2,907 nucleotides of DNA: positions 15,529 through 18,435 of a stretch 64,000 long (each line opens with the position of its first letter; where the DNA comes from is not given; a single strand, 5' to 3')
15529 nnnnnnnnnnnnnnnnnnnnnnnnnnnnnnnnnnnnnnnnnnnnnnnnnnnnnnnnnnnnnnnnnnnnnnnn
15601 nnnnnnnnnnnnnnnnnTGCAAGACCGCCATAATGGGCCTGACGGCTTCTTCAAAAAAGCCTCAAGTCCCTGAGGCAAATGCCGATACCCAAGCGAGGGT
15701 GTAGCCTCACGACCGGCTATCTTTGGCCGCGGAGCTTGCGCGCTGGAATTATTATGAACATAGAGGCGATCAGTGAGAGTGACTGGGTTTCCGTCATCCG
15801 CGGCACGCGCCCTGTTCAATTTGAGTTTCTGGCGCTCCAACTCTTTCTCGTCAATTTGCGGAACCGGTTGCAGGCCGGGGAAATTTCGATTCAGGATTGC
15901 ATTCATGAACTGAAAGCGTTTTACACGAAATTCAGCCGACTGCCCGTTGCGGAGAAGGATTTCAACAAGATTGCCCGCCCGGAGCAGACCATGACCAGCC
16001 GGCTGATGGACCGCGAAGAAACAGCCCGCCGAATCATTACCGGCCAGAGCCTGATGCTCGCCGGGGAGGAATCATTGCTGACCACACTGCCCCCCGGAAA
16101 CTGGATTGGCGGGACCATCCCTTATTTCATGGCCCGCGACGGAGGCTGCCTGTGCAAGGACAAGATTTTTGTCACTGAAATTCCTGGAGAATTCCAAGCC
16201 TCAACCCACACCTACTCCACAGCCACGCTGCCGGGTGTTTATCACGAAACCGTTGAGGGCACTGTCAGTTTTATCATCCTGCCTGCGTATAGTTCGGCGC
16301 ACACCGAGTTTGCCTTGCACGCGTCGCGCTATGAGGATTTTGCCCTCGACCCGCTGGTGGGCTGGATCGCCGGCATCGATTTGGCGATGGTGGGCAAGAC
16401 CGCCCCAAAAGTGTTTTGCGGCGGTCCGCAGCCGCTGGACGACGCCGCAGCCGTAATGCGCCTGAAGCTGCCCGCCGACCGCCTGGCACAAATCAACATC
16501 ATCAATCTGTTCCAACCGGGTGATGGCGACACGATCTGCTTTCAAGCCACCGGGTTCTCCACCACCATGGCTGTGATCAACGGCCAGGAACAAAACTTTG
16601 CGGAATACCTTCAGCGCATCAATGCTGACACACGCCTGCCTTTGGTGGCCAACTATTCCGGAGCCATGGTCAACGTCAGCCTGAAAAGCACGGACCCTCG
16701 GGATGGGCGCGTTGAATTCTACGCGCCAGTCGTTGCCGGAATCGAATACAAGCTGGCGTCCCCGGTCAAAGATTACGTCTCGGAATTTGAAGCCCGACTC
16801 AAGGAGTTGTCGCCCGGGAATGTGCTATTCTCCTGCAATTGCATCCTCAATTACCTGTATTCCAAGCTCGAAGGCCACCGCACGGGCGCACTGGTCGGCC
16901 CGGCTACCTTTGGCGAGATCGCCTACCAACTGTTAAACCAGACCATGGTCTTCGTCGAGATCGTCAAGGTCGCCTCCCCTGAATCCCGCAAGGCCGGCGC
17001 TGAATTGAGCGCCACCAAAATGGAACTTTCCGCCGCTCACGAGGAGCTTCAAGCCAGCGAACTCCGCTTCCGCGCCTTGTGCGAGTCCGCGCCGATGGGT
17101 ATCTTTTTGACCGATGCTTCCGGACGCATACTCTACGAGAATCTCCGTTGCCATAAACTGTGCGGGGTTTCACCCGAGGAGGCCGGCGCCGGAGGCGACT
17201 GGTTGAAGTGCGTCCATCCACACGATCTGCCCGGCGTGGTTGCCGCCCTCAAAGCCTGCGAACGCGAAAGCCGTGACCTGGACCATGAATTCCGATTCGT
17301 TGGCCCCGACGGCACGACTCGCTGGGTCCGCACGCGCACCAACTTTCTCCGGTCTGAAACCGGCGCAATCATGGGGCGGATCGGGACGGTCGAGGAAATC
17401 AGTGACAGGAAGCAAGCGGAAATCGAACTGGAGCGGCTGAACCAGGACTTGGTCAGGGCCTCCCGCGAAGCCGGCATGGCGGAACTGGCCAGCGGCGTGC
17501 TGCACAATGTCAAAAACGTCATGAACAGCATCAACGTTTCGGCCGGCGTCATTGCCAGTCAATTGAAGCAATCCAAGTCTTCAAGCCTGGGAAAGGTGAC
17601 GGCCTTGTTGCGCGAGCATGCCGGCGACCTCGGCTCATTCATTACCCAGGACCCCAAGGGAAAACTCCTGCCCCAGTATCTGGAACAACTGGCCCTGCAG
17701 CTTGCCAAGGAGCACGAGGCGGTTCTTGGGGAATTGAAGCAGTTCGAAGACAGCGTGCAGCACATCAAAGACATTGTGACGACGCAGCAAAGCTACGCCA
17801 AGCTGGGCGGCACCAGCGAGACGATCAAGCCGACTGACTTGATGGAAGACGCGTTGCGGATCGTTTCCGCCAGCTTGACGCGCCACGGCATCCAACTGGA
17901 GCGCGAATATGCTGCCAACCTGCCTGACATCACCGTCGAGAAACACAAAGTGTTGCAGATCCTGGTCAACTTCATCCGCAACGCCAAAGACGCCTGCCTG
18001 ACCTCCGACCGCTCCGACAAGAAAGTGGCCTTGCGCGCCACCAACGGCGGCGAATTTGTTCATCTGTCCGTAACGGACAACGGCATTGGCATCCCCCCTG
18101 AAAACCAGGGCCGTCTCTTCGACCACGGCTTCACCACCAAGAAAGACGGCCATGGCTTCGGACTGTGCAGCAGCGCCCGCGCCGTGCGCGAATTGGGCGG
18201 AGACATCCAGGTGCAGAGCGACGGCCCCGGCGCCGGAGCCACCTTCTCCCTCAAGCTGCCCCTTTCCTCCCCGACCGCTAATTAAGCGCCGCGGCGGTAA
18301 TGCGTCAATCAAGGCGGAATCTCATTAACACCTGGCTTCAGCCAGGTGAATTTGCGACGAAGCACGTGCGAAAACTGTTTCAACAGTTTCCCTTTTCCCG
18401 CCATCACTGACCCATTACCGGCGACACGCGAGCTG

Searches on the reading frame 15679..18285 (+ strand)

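Call 24: search_protein_families(library=pfam, proteins=[window:15679-18285:+], max_evalue=0.001)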
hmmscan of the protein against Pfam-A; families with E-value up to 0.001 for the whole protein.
window:15679-18285:+ (868 aa): 8 families
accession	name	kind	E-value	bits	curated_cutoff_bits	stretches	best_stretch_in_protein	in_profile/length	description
PF22396.1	DUF6976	-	3.5e-126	420.8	27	1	110-428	1-320/321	Family of unknown function (DUF6976)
PF02518.31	HATPase_c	-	2.5e-20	73.4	26.4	1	757-863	5-110/111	Histidine kinase-, DNA gyrase B-, and HSP90-like ATPase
PF08447.18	PAS_3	-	4.5e-15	56.1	25.6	1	488-571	5-89/89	PAS fold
PF00989.32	PAS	-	3.2e-09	37.2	22.6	1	463-573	2-112/113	PAS fold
PF13426.13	PAS_9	-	2.1e-05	25.2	27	1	472-576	1-103/103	PAS domain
PF14501.12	HATPase_c_5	-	2.2e-05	24.7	22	1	754-848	2-91/102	GHKL domain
PF08448.16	PAS_4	-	0.00012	22.7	23.1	1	469-579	2-110/110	PAS fold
PF13188.13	PAS_8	-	0.00056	20.2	21.8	0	463-515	2-53/65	PAS domain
